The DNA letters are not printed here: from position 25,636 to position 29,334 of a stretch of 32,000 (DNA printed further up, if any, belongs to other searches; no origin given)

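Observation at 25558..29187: Inc-type anchor joined to a domain-permuted His-swivel / ATP-grasp 'dikinase' module that lacks a PEP-binding domain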

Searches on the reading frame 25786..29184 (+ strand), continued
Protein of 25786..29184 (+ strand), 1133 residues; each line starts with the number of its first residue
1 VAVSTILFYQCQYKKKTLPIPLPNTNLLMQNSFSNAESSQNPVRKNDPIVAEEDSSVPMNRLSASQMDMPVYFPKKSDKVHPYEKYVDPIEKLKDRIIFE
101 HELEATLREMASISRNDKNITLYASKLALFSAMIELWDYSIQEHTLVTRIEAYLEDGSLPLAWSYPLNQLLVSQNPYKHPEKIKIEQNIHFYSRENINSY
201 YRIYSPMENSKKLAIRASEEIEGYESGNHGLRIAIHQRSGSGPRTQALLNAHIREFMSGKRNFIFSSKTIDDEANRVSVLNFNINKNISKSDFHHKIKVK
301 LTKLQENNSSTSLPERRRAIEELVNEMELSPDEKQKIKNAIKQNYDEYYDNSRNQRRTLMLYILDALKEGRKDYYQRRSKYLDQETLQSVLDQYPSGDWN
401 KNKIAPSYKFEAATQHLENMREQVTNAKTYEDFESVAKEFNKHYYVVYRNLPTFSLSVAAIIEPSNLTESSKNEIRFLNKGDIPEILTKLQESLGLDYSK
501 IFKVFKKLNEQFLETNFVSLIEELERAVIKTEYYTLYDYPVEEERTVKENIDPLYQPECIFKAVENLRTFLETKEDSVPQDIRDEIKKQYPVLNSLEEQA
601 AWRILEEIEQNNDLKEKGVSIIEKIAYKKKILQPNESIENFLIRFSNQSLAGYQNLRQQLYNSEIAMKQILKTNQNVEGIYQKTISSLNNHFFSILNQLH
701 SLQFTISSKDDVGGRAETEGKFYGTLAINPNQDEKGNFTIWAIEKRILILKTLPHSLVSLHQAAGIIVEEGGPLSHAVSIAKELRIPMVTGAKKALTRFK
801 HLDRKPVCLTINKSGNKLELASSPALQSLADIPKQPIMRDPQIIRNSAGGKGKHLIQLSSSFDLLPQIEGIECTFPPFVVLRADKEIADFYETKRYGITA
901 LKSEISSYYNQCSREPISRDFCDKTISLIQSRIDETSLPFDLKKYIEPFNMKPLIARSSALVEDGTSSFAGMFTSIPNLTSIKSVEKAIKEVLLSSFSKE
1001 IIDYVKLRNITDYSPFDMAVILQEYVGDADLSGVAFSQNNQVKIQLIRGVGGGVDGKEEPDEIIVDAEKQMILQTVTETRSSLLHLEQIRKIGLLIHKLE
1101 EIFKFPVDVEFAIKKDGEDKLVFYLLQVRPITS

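Call 38: find_homologous_proteins(query=A3, max_evalue=1e-10)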
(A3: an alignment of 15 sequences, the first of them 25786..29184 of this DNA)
Query A3 (15 sequences) (1133 aa, profile of the alignment): 72 proteins with E <= 1e-10 among 8000 candidates.
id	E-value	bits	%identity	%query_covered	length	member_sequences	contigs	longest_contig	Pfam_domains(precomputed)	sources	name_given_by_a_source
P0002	1.4e-295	1002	43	100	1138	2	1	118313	PF00391.30,PF01326.25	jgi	-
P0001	1.0e-284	966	100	100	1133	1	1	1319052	PF00391.30,PF01326.25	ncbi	ncbi:MAG: PEP/pyruvate-binding domain-containing protein [Chlamydiales bacterium]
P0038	5.3e-25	106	26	16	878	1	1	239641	PF00391.30,PF01326.25,PF27448.1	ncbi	ncbi:MAG: phosphoenolpyruvate synthase [Bacillota bacterium]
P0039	1.3e-23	101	24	25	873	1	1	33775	PF00391.30,PF01326.25,PF27448.1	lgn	-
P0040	1.9e-21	94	23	25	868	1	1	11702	PF00391.30,PF01326.25,PF27448.1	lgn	-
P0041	3.1e-21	93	23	25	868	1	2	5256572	PF00391.30,PF01326.25,PF27448.1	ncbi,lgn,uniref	ncbi:phosphoenolpyruvate synthase [Bacillus wiedmannii]|uniref:phosphoenolpyruvate synthase n=1 Tax=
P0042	3.5e-21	93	24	25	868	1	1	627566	PF00391.30,PF01326.25,PF27448.1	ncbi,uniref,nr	ncbi:phosphoenolpyruvate synthase [Bacillus wiedmannii]|uniref:phosphoenolpyruvate synthase n=1 Tax=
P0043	6.0e-21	93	23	25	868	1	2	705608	PF00391.30,PF01326.25,PF27448.1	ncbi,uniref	ncbi:phosphoenolpyruvate synthase [Bacillus wiedmannii]|uniref:phosphoenolpyruvate synthase n=1 Tax=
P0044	6.5e-21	92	24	25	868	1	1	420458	PF00391.30,PF01326.25,PF27448.1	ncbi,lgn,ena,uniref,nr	ncbi:phosphoenolpyruvate synthase [Bacillus wiedmannii]|uniref:phosphoenolpyruvate synthase n=1 Tax=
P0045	6.7e-21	92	25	25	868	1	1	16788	PF00391.30,PF01326.25,PF27448.1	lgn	-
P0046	7.6e-21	92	24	25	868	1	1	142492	PF00391.30,PF01326.25,PF27448.1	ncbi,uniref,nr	ncbi:phosphoenolpyruvate synthase [Bacillus sp. K2I17]|uniref:phosphoenolpyruvate synthase n=1 Tax=B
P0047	8.0e-21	92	25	25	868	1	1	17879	PF00391.30,PF01326.25,PF27448.1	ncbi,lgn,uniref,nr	ncbi:phosphoenolpyruvate synthase [Bacillus wiedmannii]|uniref:phosphoenolpyruvate synthase n=1 Tax=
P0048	1.0e-20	92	24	16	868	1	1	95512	PF00391.30,PF01326.25,PF27448.1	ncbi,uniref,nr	ncbi:phosphoenolpyruvate synthase [Bacillus wiedmannii]|uniref:phosphoenolpyruvate synthase n=1 Tax=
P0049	1.1e-20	92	27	18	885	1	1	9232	PF00391.30,PF01326.25,PF27448.1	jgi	jgi:rifampicin phosphotransferase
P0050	1.2e-20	92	25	25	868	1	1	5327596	PF00391.30,PF01326.25,PF27448.1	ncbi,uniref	ncbi:phosphoenolpyruvate synthase [Bacillus cereus group sp. RP32]|uniref:phosphoenolpyruvate syntha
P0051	1.2e-20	92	25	25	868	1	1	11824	PF00391.30,PF01326.25,PF27448.1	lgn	-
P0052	1.7e-20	91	24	16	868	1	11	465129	PF00391.30,PF01326.25,PF27448.1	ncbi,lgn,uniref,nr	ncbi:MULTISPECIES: phosphoenolpyruvate synthase [Bacillus]|uniref:phosphoenolpyruvate synthase n=1 T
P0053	1.8e-20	91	24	25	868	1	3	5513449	PF00391.30,PF01326.25,PF27448.1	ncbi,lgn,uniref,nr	ncbi:phosphoenolpyruvate synthase [Bacillus pretiosus]|uniref:phosphoenolpyruvate synthase n=1 Tax=B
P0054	2.2e-20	91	25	25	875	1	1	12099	PF00391.30,PF01326.25,PF27448.1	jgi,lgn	jgi:pyruvate,water dikinase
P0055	2.2e-20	91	24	16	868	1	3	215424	PF00391.30,PF01326.25,PF27448.1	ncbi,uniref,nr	ncbi:phosphoenolpyruvate synthase [Bacillus wiedmannii]|uniref:Rifampicin phosphotransferase n=1 Tax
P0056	2.3e-20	91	23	25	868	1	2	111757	PF00391.30,PF01326.25,PF27448.1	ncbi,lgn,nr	ncbi:TPA: phosphoenolpyruvate synthase [Bacillus wiedmannii]|nr:phosphoenolpyruvate synthase [Bacill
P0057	2.3e-20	91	23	25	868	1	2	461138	PF00391.30,PF01326.25,PF27448.1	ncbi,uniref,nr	ncbi:phosphoenolpyruvate synthase [Bacillus wiedmannii]|uniref:phosphoenolpyruvate synthase n=1 Tax=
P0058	2.3e-20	91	25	25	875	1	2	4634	PF00391.30,PF01326.25,PF27448.1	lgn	-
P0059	2.7e-20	90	25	25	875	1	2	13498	PF00391.30,PF01326.25,PF27448.1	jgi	jgi:pyruvate,water dikinase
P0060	2.9e-20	90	25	25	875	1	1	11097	PF00391.30,PF01326.25,PF27448.1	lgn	-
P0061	2.9e-20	90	25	25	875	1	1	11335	PF00391.30,PF01326.25,PF27448.1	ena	-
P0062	3.0e-20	90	25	25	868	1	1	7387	PF00391.30,PF01326.25,PF27448.1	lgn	-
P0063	3.4e-20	90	25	25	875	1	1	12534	PF00391.30,PF01326.25,PF27448.1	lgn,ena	-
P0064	3.5e-20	90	23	25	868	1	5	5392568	PF00391.30,PF01326.25,PF27448.1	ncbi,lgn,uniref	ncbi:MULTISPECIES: phosphoenolpyruvate synthase [Bacillus]|uniref:phosphoenolpyruvate synthase n=1 T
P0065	3.5e-20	90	24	25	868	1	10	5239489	PF00391.30,PF01326.25,PF27448.1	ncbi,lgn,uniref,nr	ncbi:phosphoenolpyruvate synthase [Bacillus wiedmannii]|uniref:phosphoenolpyruvate synthase n=1 Tax=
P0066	3.9e-20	90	24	16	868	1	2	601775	PF00391.30,PF01326.25,PF27448.1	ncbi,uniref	ncbi:phosphoenolpyruvate synthase [Bacillus sp. RC51]|uniref:phosphoenolpyruvate synthase n=1 Tax=Ba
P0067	3.9e-20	90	25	25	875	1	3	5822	PF00391.30,PF01326.25,PF27448.1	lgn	-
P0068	4.1e-20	90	23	25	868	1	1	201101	PF00391.30,PF01326.25,PF27448.1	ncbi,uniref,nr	ncbi:phosphoenolpyruvate synthase [Bacillus wiedmannii]|uniref:phosphoenolpyruvate synthase n=1 Tax=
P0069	4.7e-20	90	23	25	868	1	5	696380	PF00391.30,PF01326.25,PF27448.1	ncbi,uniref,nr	ncbi:phosphoenolpyruvate synthase [Bacillus wiedmannii]|uniref:phosphoenolpyruvate synthase n=1 Tax=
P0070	5.0e-20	89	25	25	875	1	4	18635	PF00391.30,PF01326.25,PF27448.1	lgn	-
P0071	5.2e-20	89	26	18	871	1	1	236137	PF00391.30,PF01326.25,PF27448.1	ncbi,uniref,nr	ncbi:phosphoenolpyruvate synthase [Bacillus sp. DX4.1]|uniref:phosphoenolpyruvate synthase n=1 Tax=B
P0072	7.4e-20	89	24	25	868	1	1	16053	PF00391.30,PF01326.25,PF27448.1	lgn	-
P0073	7.9e-20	89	24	16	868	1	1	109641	PF00391.30,PF01326.25,PF27448.1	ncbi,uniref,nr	ncbi:phosphoenolpyruvate synthase [Bacillus wiedmannii]|uniref:phosphoenolpyruvate synthase n=1 Tax=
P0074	8.6e-20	89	24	16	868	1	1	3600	PF00391.30,PF01326.25,PF27448.1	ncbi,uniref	ncbi:phosphoenolpyruvate synthase [Bacillus sp. C30]|uniref:phosphoenolpyruvate synthase n=1 Tax=Bac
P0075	2.5e-19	87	25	20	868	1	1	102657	PF00391.30,PF01326.25,PF27448.1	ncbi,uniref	ncbi:phosphoenolpyruvate synthase [Bacillus paramycoides]|uniref:phosphoenolpyruvate synthase n=1 Ta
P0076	2.7e-19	87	24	25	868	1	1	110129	PF00391.30,PF01326.25,PF27448.1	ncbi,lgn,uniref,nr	ncbi:phosphoenolpyruvate synthase [Bacillus paramycoides]|uniref:Phosphoenolpyruvate synthase n=1 Ta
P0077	3.8e-19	87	29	16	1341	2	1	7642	PF00391.30,PF00581.26,PF02096.27,PF01326.25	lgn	-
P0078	7.3e-19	86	24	25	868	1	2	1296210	PF00391.30,PF01326.25,PF27448.1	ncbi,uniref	ncbi:phosphoenolpyruvate synthase [Bacillus paramycoides]|uniref:phosphoenolpyruvate synthase n=1 Ta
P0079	7.4e-19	86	23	16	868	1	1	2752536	PF00391.30,PF01326.25,PF27448.1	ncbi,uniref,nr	ncbi:phosphoenolpyruvate synthase [Bacillus wiedmannii]|uniref:Rifampicin phosphotransferase n=1 Tax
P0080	7.6e-19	86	24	16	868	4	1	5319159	PF00391.30,PF01326.25,PF27448.1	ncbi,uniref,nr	ncbi:phosphoenolpyruvate synthase [Bacillus mycoides]|uniref:phosphoenolpyruvate synthase n=1 Tax=Ba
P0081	8.1e-19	85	25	20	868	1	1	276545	PF00391.30,PF01326.25,PF27448.1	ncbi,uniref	ncbi:phosphoenolpyruvate synthase [Bacillus paramycoides]|uniref:phosphoenolpyruvate synthase n=1 Ta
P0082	8.7e-19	85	35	4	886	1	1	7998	PF00391.30,PF01326.25,PF27448.1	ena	-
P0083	1.7e-18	84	25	20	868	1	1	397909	PF00391.30,PF01326.25,PF27448.1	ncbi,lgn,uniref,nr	ncbi:phosphoenolpyruvate synthase [Bacillus paramycoides]|uniref:phosphoenolpyruvate synthase n=1 Ta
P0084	2.7e-18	84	23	25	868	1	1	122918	PF00391.30,PF01326.25,PF27448.1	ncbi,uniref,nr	ncbi:phosphoenolpyruvate synthase [Bacillus cereus group sp. BfR-BA-01310]|uniref:phosphoenolpyruvat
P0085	3.7e-18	83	24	25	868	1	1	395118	PF00391.30,PF01326.25,PF27448.1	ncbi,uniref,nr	ncbi:phosphoenolpyruvate synthase [Bacillus sp. AR2-1]|uniref:phosphoenolpyruvate synthase n=1 Tax=B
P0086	4.4e-18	83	24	19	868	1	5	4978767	PF00391.30,PF01326.25,PF27448.1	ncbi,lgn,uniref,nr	ncbi:TPA: phosphoenolpyruvate synthase [Bacillus cereus]|uniref:phosphoenolpyruvate synthase n=1 Tax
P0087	5.1e-18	83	25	20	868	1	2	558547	PF00391.30,PF01326.25,PF27448.1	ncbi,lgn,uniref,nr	ncbi:phosphoenolpyruvate synthase [Bacillus paramycoides]|uniref:Rifampicin phosphotransferase n=1 T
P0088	5.9e-18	83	25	20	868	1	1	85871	PF00391.30,PF01326.25,PF27448.1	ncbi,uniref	ncbi:phosphoenolpyruvate synthase [Bacillus paramycoides]|uniref:phosphoenolpyruvate synthase n=1 Ta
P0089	6.6e-18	82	25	20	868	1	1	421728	PF00391.30,PF01326.25,PF27448.1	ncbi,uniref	ncbi:phosphoenolpyruvate synthase [Bacillus paramycoides]|uniref:phosphoenolpyruvate synthase n=1 Ta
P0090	6.7e-18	82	33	4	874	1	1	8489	PF00391.30,PF01326.25,PF27448.1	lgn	-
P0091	1.1e-17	82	24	16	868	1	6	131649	PF00391.30,PF01326.25,PF27448.1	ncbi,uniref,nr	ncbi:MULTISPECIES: phosphoenolpyruvate synthase [Bacillus cereus group]|uniref:Rifampicin phosphotra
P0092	2.5e-17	81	24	16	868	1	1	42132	PF00391.30,PF01326.25,PF27448.1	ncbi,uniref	ncbi:phosphoenolpyruvate synthase [Bacillus sp. JJ927]|uniref:phosphoenolpyruvate synthase n=1 Tax=B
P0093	4.2e-17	80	24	25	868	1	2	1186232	PF00391.30,PF01326.25,PF27448.1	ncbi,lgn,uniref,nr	ncbi:phosphoenolpyruvate synthase [Bacillus paramycoides]|uniref:phosphoenolpyruvate synthase n=1 Ta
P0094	4.2e-17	80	24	25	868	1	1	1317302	PF00391.30,PF01326.25,PF27448.1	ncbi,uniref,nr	ncbi:phosphoenolpyruvate synthase [Bacillus paramycoides]|uniref:phosphoenolpyruvate synthase n=1 Ta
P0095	5.2e-17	79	24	19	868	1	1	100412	PF00391.30,PF01326.25,PF27448.1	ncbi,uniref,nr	ncbi:phosphoenolpyruvate synthase [Bacillus cereus]|uniref:phosphoenolpyruvate synthase n=1 Tax=Baci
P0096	5.9e-17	79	25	26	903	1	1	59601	PF00391.30,PF01326.25,PF27448.1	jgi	jgi:rifampicin phosphotransferase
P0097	9.9e-17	79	26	18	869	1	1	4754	PF00391.30,PF01326.25,PF27448.1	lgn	-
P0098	1.3e-16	78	23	20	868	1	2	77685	PF00391.30,PF01326.25,PF27448.1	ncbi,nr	ncbi:phosphoenolpyruvate synthase [Bacillus cereus]|nr:phosphoenolpyruvate synthase [Bacillus cereus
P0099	1.4e-16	78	25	25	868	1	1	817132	PF00391.30,PF01326.25,PF27448.1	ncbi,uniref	ncbi:phosphoenolpyruvate synthase [Bacillus paramycoides]|uniref:phosphoenolpyruvate synthase n=1 Ta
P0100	1.9e-16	78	24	27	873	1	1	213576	PF00391.30,PF01326.25,PF27448.1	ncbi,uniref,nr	ncbi:putative phosphoenolpyruvate synthase [Propionispora sp. 2/2-37]|uniref:phosphoenolpyruvate syn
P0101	2.0e-16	78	25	16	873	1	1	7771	PF00391.30,PF01326.25,PF27448.1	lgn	-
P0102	2.1e-16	77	22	16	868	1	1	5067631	PF00391.30,PF01326.25,PF27448.1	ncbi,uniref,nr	ncbi:phosphoenolpyruvate synthase [Bacillus mycoides]|uniref:phosphoenolpyruvate synthase n=1 Tax=Ba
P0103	3.7e-16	77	25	25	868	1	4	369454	PF00391.30,PF01326.25,PF27448.1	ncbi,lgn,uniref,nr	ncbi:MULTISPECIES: phosphoenolpyruvate synthase [Bacillus]|uniref:phosphoenolpyruvate synthase n=1 T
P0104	5.1e-16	76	26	16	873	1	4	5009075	PF00391.30,PF01326.25,PF27448.1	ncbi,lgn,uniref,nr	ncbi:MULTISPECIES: phosphoenolpyruvate synthase [Pelosinus]|uniref:Rifampicin phosphotransferase n=1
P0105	7.0e-16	76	22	16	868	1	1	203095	PF00391.30,PF01326.25,PF27448.1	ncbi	ncbi:phosphoenolpyruvate synthase [Bacillus cereus]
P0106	3.8e-15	73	24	25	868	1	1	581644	PF00391.30,PF01326.25,PF27448.1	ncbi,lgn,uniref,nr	ncbi:phosphoenolpyruvate synthase [Bacillus paramycoides]|uniref:phosphoenolpyruvate synthase n=1 Ta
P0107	7.8e-11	59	22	25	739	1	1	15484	PF01326.25,PF27448.1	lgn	-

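Call 52: search_solved_structures(query=A3, max_evalue=10, show_alignments=0)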
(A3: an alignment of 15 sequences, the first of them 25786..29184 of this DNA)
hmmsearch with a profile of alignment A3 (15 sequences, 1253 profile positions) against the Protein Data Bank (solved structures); distinct sequences matched with E-value up to 10: 37.
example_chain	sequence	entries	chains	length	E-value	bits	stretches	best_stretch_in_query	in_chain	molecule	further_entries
8a8e_A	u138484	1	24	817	3e-33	118.3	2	1036-1252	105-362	Phosphoenolpyruvate synthase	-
9dae_A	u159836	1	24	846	2.6e-28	101.9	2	1005-1214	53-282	Phosphoenolpyruvate synthase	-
5hv2_A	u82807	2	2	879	7.1e-28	100.4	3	1027-1157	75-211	Phosphoenolpyruvate synthase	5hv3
5fbs_A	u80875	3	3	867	1e-27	99.9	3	1030-1157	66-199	Phosphoenolpyruvate synthase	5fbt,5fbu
5hv1_A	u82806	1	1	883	1.1e-27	99.8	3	1027-1157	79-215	Phosphoenolpyruvate synthase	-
2ols_A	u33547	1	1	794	1.8e-26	95.8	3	791-880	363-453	Phosphoenolpyruvate synthase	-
5hv6_A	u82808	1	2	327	1.4e-18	69.6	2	1025-1157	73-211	Phosphoenolpyruvate synthase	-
5jvn_A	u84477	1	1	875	5.2e-11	44.6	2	774-866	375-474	Pyruvate, phosphate dikinase, chloroplastic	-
5jvj_A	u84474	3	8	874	1.1e-09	40.1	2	774-866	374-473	Pyruvate, phosphate dikinase, chloroplastic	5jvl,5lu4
2e28_A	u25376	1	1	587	1.4e-07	33.3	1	800-871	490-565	Pyruvate kinase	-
9goj_A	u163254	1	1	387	3e-07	32.1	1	980-1248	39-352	Phosphoenolpyruvate synthase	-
1vbg_A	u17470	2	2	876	6.8e-07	30.9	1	773-866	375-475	pyruvate,orthophosphate dikinase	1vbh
2r82_A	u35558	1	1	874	3.5e-06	28.6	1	773-867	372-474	Pyruvate, phosphate dikinase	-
1dik_A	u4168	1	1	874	3.6e-06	28.6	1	773-867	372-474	PYRUVATE PHOSPHATE DIKINASE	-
1kbl_A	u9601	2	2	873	3.6e-06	28.5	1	773-867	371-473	PYRUVATE PHOSPHATE DIKINASE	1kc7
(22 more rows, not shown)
